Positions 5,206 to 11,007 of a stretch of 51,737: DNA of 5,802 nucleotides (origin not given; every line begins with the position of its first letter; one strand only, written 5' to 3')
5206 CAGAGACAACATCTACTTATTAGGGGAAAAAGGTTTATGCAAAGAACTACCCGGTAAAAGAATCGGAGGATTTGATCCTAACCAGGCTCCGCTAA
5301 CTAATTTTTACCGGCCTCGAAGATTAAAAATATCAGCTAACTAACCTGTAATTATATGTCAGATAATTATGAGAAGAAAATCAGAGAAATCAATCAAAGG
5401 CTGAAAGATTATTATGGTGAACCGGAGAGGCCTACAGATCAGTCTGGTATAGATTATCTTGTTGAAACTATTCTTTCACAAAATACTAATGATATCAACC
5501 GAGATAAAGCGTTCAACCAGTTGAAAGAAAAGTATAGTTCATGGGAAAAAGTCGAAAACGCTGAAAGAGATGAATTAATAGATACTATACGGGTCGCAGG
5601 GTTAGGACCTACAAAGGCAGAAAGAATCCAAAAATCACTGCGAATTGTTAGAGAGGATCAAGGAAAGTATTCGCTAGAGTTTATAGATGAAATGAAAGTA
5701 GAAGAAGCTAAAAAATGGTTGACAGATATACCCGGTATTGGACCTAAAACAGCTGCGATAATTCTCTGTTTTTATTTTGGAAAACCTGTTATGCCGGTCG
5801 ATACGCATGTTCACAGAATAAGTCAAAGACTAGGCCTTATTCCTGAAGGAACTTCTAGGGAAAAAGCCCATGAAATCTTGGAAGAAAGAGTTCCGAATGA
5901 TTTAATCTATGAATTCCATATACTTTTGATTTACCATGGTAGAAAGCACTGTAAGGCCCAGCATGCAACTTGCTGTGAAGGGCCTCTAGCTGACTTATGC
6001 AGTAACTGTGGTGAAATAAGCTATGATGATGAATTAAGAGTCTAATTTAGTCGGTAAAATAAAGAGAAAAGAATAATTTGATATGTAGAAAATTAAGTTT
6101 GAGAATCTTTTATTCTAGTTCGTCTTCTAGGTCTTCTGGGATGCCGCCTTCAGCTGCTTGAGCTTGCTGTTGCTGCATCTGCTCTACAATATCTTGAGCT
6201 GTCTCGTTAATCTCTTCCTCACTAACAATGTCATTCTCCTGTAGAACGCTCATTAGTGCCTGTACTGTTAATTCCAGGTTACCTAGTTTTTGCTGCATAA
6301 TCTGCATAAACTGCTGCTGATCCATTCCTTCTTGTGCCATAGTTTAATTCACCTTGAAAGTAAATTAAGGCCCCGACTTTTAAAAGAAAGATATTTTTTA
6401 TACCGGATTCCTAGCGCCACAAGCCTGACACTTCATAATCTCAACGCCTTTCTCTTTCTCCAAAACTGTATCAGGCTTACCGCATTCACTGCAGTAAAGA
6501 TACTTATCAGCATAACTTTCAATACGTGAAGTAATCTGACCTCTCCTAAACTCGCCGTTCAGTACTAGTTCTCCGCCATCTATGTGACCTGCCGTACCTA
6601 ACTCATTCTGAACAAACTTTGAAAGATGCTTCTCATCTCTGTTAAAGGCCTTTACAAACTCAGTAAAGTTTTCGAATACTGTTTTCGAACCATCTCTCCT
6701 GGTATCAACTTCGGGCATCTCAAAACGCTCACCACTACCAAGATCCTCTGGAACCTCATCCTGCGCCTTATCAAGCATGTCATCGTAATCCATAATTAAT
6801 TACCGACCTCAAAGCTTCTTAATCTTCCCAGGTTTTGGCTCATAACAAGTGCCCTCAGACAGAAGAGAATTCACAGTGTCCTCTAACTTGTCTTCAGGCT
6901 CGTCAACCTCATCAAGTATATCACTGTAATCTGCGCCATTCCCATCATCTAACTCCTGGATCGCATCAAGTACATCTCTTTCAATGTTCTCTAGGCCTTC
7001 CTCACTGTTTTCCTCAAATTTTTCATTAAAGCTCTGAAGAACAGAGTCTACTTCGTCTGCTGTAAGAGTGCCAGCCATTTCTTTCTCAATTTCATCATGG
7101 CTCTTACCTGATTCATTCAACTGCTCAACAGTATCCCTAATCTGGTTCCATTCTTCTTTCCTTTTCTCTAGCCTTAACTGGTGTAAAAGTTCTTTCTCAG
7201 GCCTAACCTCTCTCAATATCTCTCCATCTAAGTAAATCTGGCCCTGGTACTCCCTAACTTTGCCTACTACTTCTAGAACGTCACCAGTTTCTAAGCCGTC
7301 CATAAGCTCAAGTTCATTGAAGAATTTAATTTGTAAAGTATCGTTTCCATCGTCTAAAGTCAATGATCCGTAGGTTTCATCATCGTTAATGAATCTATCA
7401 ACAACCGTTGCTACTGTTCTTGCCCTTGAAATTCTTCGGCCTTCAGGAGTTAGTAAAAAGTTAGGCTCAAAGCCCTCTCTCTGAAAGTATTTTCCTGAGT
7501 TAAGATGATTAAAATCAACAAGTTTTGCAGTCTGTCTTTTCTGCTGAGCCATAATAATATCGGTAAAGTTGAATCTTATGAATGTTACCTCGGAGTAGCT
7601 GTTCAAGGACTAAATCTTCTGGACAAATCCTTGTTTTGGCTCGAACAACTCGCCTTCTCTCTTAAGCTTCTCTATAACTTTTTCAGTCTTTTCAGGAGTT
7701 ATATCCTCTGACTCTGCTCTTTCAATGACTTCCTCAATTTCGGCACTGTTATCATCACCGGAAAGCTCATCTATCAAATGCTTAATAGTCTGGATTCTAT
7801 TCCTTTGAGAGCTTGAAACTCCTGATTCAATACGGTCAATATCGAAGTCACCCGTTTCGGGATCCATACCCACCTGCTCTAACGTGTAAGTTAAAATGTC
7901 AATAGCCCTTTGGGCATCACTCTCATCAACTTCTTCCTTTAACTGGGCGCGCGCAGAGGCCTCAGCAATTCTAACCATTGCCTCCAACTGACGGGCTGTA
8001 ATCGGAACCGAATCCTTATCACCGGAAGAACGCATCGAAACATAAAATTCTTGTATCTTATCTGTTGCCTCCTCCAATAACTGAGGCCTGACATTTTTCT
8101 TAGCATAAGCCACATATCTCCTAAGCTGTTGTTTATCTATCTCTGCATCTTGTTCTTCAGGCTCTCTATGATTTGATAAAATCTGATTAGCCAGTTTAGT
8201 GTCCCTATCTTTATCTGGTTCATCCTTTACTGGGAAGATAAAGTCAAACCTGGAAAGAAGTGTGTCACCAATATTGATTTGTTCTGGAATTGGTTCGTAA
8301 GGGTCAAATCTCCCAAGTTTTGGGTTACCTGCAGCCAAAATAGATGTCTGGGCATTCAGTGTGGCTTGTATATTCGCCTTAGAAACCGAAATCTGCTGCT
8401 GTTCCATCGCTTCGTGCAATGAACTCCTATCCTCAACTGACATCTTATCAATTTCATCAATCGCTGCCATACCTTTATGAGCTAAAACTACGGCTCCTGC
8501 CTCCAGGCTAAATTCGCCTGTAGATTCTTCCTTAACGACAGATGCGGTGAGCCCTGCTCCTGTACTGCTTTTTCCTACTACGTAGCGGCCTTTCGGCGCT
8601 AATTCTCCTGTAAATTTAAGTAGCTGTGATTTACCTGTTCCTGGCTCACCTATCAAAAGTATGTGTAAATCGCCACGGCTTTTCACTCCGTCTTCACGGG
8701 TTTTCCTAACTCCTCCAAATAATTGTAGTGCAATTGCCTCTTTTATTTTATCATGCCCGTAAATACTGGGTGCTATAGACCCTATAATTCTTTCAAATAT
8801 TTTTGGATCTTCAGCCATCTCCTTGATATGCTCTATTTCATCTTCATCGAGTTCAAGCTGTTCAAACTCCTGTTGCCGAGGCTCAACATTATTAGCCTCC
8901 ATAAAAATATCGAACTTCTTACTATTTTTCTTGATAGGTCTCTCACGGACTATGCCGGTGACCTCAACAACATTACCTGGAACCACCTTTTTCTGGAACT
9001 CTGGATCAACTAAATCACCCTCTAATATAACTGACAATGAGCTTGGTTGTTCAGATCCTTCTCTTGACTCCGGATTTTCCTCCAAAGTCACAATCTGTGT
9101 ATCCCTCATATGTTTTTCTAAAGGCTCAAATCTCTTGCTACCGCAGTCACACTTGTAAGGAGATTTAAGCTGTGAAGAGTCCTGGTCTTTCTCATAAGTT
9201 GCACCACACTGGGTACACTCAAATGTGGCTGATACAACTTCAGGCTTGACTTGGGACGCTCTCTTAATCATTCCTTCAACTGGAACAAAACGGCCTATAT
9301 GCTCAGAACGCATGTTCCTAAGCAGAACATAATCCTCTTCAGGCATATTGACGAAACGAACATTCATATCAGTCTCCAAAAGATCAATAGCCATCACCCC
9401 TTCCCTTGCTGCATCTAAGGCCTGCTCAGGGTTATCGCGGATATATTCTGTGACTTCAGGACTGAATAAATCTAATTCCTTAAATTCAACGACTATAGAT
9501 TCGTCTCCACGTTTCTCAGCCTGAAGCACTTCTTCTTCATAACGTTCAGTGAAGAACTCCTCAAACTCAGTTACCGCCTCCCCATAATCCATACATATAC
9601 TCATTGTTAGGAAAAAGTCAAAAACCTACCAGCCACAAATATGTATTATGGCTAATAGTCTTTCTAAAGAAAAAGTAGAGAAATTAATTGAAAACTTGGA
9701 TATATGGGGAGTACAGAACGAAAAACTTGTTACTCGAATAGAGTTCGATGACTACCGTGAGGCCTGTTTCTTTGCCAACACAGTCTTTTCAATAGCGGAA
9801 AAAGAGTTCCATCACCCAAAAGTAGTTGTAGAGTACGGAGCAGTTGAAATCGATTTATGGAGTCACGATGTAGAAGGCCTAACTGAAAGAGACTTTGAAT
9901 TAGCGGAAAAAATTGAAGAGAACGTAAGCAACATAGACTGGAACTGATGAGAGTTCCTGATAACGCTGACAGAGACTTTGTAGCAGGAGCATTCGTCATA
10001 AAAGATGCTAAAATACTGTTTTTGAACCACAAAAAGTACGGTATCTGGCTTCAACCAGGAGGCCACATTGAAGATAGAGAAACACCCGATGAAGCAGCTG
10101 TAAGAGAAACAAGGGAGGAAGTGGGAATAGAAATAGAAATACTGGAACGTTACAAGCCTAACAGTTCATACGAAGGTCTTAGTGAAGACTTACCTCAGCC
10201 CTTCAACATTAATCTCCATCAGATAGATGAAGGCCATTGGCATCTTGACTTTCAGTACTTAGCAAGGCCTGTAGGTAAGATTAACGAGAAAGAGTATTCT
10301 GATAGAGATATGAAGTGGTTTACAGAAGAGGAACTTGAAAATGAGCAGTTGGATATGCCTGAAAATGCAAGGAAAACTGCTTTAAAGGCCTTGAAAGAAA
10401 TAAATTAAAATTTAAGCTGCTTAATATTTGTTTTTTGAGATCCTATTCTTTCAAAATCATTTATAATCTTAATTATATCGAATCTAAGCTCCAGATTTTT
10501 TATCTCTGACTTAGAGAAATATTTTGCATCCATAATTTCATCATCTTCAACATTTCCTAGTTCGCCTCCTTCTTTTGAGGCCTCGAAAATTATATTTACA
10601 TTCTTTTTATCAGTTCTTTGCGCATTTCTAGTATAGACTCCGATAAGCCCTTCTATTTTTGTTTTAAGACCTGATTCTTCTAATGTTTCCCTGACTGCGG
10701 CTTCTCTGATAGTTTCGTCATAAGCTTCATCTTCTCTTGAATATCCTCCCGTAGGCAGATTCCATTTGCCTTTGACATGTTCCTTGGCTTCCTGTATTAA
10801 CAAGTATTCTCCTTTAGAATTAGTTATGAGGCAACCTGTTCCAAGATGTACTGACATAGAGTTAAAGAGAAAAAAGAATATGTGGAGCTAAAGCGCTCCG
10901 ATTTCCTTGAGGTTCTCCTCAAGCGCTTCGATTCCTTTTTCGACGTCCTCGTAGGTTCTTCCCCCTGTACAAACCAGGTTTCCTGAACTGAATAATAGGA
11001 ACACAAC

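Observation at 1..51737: Palindromic hexamer AGGCCT is roughly 15-fold over-represented, independent of reading frame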

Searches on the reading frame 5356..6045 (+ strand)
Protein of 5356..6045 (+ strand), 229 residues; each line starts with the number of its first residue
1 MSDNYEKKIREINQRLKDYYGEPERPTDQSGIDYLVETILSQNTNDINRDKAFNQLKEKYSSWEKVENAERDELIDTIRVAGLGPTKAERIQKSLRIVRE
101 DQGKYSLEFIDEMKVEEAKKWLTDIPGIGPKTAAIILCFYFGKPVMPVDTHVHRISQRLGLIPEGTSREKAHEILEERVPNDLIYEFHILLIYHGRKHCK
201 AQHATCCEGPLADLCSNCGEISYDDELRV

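Call 36: search_protein_families(library=pfam, proteins=[window:5356-6045:+], max_evalue=0.001)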
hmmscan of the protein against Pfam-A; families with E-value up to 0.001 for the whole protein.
window:5356-6045:+ (229 aa): 3 families
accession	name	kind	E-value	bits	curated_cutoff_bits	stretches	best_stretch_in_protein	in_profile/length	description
PF00730.31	HhH-GPD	-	6.2e-18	65.6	26.2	1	36-180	1-107/108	HhH-GPD superfamily base excision DNA repair protein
PF14520.12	HHH_5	-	8.4e-08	33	27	0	56-96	18-56/57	Helix-hairpin-helix domain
PF00633.29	HHH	-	4.7e-07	29.8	24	1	120-139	11-30/30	Helix-hairpin-helix motif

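Call 40: search_solved_structures(query=window:5356-6045:+, max_evalue=0.001)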
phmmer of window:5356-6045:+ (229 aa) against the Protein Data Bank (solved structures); distinct sequences matched with E-value up to 0.001: 61 (the best 60 are shown).
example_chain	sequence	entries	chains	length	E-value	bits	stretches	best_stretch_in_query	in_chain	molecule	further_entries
8a5c_A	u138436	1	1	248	1.6e-41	145.8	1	12-216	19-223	Endonuclease III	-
8a5f_A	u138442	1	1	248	8e-41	143.6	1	12-216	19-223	Endonuclease III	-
4unf_A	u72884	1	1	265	1e-40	143.2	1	12-216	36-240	ENDONUCLEASE III-1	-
8a5g_A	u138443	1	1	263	1.4e-25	93.7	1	13-218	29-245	Endonuclease III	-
4uob_A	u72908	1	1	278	1.5e-23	87.1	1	13-218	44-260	ENDONUCLEASE III-3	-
1orn_A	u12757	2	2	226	1.4e-19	74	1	31-216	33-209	Endonuclease III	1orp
1p59_A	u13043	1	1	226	2e-19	73.6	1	31-216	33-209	Endonuclease III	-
2abk_A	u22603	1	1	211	1.7e-16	63.9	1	10-216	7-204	ENDONUCLEASE III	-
9nzc_A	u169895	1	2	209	3.5e-16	63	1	31-212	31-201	Endonuclease III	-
9nzd_A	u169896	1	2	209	2.2e-15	60.4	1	31-212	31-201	Endonuclease III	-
7yhq_A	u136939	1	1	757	2.3e-11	47.2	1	62-169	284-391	Sex-determining region Y protein,DNA glycosylase/AP lyase ROS1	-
7yho_A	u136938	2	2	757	1.1e-10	44.9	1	62-169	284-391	Sex-determining region Y protein,DNA glycosylase/AP lyase ROS1 | Sex-determining region Y protein,REPRESSOR OF SILENCING 1,DNA glycosylase/AP lyase ROS1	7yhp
1kea_A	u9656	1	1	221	1.1e-10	44.9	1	35-217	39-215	Possible G-T mismatches repair enzyme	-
7rds_A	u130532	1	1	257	1.7e-10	44.4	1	121-208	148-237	Isoform 3 of Endonuclease III-like protein 1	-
7rdt_A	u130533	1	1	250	1.9e-10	44.2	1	122-208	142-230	Isoform 3 of Endonuclease III-like protein 1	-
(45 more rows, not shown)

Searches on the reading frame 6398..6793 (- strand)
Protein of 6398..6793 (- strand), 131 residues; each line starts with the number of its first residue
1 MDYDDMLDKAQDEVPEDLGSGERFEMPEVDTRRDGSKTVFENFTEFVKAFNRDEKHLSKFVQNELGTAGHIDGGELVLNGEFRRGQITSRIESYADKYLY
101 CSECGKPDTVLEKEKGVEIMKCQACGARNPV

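Call 36: search_protein_families(library=pfam, proteins=[window:6398-6793:-], max_evalue=0.001)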
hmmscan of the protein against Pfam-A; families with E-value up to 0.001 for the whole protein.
window:6398-6793:- (131 aa): 1 family
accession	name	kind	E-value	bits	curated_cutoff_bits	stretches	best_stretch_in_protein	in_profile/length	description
PF01873.23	eIF-5_eIF-2B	-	1.1e-35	122.4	27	1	20-128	7-117/117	Domain found in IF2B/IF5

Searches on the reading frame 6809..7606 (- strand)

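Call 36: search_protein_families(library=pfam, proteins=[window:6809-7606:-], max_evalue=0.001)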
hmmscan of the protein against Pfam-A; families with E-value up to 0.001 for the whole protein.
window:6809-7606:- (265 aa): 1 family
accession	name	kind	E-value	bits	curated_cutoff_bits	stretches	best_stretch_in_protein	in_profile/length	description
PF01336.31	tRNA_anti-codon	-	8e-09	35.8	27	1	74-125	12-66/75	OB-fold nucleic acid binding domain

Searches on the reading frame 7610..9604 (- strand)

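Call 36: search_protein_families(library=pfam, proteins=[window:7610-9604:-], max_evalue=0.001)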
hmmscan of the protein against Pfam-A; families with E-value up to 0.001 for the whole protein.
window:7610-9604:- (664 aa): 9 families
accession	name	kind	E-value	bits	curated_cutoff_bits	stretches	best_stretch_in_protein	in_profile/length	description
PF00493.29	MCM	-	6.4e-93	310.4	23.3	1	257-479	2-224/224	MCM P-loop domain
PF17855.7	MCM_lid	-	4.5e-27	94.8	27.4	1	493-572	2-84/87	MCM AAA-lid domain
PF17207.9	MCM_OB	-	3.7e-23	82.1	24.8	1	95-221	2-124/126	MCM OB domain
PF01078.27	Mg_chelatase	-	1.8e-11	44.3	20.3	1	364-428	94-158/207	Magnesium chelatase, subunit ChlI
PF07726.17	AAA_3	-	3.8e-07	30.5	27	1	314-428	1-112/131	ATPase family associated with various cellular activities (AAA)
PF07728.20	AAA_5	-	3.6e-06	27.5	22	1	314-429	1-124/139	AAA domain (dynein-related subfamily)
PF00158.32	Sigma54_activat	-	7.4e-05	22.9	20.2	1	311-430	21-145/168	Sigma-54 interaction domain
PF21120.3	MCM_WH_arc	-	9e-05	22.9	26.1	1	604-661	3-62/63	Archaeal MCM, winged-helix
PF22798.2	DUF5817_CT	-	0.00051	20.3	29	0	623-655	15-47/54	DUF5817, C-terminal domain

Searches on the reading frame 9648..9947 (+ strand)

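Call 36: search_protein_families(library=pfam, proteins=[window:9648-9947:+], max_evalue=0.001)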
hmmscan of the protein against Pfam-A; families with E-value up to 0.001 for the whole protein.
window:9648-9947:+ (99 aa): 1 family
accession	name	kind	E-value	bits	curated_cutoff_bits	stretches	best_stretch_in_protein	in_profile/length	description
PF01329.24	Pterin_4a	-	1e-24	86.9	26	1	4-91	2-90/91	Pterin 4 alpha carbinolamine dehydratase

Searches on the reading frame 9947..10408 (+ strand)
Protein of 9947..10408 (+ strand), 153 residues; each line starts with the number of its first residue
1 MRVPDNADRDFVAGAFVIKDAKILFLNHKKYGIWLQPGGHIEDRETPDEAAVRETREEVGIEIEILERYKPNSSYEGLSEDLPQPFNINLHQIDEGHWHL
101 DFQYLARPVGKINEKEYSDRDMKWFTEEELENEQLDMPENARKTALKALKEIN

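Call 36: search_protein_families(library=pfam, proteins=[window:9947-10408:+], max_evalue=0.001)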
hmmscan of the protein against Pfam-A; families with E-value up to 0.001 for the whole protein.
window:9947-10408:+ (153 aa): 2 families
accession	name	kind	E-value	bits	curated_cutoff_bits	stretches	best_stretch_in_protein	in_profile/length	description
PF00293.34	NUDIX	-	3.1e-16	60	21.1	1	12-140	5-126/134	NUDIX domain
PF14815.12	NUDIX_4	-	1.2e-05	25.5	35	1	32-139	25-105/113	NUDIX domain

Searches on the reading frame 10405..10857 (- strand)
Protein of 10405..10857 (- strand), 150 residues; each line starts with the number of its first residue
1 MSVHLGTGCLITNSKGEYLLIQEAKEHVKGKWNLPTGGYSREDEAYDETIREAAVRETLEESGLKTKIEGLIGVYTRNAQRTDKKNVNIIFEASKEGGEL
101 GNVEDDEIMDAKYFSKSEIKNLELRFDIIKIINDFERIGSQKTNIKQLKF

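Call 36: search_protein_families(library=pfam, proteins=[window:10405-10857:-], max_evalue=0.001)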
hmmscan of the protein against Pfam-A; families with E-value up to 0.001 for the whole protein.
window:10405-10857:- (150 aa): 1 family
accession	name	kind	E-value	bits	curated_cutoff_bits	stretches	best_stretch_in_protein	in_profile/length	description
PF00293.34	NUDIX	-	7.4e-19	68.5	21.1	1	4-133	3-132/134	NUDIX domain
